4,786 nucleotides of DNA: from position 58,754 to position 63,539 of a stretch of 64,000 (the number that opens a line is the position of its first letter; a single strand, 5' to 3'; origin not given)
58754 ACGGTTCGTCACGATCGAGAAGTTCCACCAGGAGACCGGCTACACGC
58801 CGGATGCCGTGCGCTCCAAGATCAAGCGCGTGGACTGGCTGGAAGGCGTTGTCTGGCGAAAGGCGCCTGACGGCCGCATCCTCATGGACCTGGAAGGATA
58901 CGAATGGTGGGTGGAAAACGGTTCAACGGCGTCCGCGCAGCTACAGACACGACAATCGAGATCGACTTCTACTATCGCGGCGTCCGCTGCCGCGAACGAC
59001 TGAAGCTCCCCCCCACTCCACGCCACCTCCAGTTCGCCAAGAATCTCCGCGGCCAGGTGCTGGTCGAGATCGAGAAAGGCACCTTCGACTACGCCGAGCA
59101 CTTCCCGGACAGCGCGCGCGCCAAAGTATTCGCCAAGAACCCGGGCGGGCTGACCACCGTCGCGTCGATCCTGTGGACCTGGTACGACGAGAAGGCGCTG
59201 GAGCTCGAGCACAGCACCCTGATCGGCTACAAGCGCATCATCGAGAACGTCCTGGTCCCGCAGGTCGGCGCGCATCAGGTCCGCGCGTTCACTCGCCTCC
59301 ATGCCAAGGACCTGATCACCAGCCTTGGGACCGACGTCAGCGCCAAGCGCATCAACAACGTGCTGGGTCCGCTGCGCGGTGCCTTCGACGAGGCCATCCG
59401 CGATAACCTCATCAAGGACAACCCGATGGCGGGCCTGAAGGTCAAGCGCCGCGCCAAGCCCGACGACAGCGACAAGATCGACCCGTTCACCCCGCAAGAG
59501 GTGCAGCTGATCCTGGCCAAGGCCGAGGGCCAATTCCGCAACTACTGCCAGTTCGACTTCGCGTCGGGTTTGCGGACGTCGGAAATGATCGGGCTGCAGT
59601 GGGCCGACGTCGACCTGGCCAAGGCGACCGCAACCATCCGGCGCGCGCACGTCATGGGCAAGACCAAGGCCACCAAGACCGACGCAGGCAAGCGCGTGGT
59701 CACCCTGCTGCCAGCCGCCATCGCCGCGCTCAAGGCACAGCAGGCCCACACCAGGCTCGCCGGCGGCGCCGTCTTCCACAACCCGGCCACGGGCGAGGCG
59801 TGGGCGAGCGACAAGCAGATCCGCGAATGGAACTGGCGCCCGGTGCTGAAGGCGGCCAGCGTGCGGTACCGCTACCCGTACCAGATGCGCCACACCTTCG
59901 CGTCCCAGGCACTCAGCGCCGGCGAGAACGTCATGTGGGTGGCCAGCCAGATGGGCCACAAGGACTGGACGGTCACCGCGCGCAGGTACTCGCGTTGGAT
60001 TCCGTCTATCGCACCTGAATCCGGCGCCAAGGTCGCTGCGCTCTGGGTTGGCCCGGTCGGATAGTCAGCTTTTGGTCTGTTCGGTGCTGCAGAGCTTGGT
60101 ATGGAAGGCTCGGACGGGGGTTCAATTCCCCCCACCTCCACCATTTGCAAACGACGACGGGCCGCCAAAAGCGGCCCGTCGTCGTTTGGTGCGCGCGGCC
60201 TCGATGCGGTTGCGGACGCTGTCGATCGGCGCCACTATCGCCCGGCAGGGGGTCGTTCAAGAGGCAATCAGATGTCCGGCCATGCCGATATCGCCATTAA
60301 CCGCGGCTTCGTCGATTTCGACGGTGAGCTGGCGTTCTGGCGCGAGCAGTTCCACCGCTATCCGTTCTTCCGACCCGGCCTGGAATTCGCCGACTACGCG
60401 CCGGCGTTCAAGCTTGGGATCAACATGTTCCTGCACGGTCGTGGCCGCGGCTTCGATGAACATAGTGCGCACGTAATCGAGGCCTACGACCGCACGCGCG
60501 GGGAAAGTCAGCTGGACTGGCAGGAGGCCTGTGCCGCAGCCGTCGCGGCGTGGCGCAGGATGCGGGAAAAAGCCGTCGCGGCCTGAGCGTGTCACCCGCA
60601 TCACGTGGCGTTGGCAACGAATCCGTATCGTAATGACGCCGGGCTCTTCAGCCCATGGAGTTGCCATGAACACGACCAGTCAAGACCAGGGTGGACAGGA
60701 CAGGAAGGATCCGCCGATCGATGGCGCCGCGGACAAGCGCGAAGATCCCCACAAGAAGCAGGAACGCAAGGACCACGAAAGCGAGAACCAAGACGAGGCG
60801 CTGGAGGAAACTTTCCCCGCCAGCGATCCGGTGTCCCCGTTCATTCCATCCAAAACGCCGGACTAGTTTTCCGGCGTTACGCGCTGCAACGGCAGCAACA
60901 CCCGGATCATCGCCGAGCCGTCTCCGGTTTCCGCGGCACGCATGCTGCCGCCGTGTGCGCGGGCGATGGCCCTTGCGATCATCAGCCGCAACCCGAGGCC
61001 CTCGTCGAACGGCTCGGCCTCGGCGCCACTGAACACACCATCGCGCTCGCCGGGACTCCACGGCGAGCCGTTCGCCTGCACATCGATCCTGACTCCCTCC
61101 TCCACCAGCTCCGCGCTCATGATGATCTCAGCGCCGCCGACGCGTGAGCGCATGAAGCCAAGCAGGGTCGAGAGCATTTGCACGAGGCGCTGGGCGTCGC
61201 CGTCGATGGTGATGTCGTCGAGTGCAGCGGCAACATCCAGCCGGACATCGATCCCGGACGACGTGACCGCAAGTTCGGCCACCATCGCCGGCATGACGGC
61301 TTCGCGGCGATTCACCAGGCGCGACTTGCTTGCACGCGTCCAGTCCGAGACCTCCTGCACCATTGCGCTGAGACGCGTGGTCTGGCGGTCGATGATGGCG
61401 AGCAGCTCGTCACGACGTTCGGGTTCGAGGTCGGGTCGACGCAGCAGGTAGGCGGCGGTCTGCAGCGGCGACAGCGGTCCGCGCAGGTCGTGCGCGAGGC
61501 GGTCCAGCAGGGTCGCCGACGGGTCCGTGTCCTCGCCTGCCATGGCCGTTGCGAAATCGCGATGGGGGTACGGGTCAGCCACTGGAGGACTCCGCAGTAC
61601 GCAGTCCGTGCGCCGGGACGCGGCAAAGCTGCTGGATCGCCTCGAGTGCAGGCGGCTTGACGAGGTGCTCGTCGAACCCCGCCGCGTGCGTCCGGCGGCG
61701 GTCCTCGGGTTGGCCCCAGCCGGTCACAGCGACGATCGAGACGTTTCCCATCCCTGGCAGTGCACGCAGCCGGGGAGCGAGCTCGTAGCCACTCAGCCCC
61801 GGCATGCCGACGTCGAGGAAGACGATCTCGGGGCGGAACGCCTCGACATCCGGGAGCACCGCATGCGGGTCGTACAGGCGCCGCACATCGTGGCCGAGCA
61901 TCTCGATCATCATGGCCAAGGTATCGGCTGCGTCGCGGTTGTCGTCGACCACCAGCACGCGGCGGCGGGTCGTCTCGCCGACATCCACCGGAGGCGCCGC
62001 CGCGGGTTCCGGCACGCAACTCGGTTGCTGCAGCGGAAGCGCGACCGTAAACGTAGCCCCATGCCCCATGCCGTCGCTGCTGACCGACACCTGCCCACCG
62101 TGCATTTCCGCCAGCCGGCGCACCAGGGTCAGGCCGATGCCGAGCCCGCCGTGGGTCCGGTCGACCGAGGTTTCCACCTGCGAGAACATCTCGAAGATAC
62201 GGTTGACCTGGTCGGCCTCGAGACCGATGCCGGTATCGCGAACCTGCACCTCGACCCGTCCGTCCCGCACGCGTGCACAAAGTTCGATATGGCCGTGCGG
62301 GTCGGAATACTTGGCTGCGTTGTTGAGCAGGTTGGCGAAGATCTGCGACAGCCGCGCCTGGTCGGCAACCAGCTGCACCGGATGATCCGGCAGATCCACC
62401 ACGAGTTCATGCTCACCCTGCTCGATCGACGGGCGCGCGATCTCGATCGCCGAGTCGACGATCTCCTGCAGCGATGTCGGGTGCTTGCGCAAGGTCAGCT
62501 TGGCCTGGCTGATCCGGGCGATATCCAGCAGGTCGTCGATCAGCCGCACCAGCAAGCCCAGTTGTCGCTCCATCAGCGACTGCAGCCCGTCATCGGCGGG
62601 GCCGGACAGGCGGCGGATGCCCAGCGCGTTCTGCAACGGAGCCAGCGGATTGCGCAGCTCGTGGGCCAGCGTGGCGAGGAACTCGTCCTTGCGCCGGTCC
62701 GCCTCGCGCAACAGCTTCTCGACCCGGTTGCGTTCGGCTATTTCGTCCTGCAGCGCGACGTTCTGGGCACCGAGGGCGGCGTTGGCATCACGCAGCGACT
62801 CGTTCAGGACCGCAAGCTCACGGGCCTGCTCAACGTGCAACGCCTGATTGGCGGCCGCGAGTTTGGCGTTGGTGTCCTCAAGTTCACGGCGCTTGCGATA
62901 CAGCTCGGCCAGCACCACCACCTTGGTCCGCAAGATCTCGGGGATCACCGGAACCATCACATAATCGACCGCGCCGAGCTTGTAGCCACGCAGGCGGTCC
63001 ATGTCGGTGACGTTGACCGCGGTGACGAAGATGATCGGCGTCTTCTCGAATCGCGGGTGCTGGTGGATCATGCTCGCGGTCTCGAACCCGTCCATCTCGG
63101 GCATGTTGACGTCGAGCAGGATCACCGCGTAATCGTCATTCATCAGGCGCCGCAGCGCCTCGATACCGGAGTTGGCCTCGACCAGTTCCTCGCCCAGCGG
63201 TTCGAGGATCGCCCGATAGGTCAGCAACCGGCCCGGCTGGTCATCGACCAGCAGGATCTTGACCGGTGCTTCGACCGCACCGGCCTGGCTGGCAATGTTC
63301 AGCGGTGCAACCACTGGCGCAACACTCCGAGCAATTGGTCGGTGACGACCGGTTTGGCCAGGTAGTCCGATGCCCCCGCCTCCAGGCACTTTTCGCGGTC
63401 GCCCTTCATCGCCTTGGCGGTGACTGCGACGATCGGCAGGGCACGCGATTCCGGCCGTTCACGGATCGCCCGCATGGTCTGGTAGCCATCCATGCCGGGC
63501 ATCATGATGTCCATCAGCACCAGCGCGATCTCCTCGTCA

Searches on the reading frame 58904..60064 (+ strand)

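Call 79: search_protein_families(library=pfam, proteins=[window:58904-60064:+], max_evalue=0.001)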
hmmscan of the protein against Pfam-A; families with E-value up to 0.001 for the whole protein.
window:58904-60064:+ (386 aa): 3 families
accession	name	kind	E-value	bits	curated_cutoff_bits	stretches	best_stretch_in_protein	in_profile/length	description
PF12167.14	Arm-DNA-bind_2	-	4.7e-21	75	22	1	9-70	3-64/65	Arm DNA-binding domain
PF00589.27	Phage_integrase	-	4.8e-14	52.9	27.1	1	196-363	4-166/172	Phage integrase family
PF14659.12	Phage_int_SAM_3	-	0.00057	20.5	22.6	0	87-141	3-57/58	Phage integrase, N-terminal SAM-like domain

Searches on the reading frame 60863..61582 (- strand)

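Call 79: search_protein_families(library=pfam, proteins=[window:60863-61582:-], max_evalue=0.001)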
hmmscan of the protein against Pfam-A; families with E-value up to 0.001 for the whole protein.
window:60863-61582:- (239 aa): 2 families
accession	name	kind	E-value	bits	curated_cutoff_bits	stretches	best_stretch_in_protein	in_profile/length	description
PF00512.31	HisKA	-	4.7e-10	39.8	26.9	1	25-83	5-62/66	His Kinase A (phospho-acceptor) domain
PF02518.31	HATPase_c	-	4.4e-07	30.8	26.4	1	128-233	1-110/111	Histidine kinase-, DNA gyrase B-, and HSP90-like ATPase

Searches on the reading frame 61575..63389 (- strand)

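Call 79: search_protein_families(library=pfam, proteins=[window:61575-63389:-], max_evalue=0.001)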
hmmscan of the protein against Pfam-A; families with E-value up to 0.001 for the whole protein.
window:61575-63389:- (604 aa): 5 families
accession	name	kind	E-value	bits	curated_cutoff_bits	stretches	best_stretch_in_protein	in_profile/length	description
PF00072.30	Response_reg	-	1.7e-40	138.1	30.2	2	45-156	1-109/111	Response regulator receiver domain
PF02518.31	HATPase_c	-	5.9e-28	98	26.4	1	343-454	2-110/111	Histidine kinase-, DNA gyrase B-, and HSP90-like ATPase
PF00512.31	HisKA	-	5.3e-11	42.9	26.9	1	234-295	2-65/66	His Kinase A (phospho-acceptor) domain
PF06490.17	FleQ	-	7.5e-05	23.5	22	0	44-97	1-54/108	Flagellar regulatory protein FleQ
PF13581.12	HATPase_c_2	-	0.00015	22.2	27.4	1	354-428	39-110/127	Histidine kinase-like ATPase domain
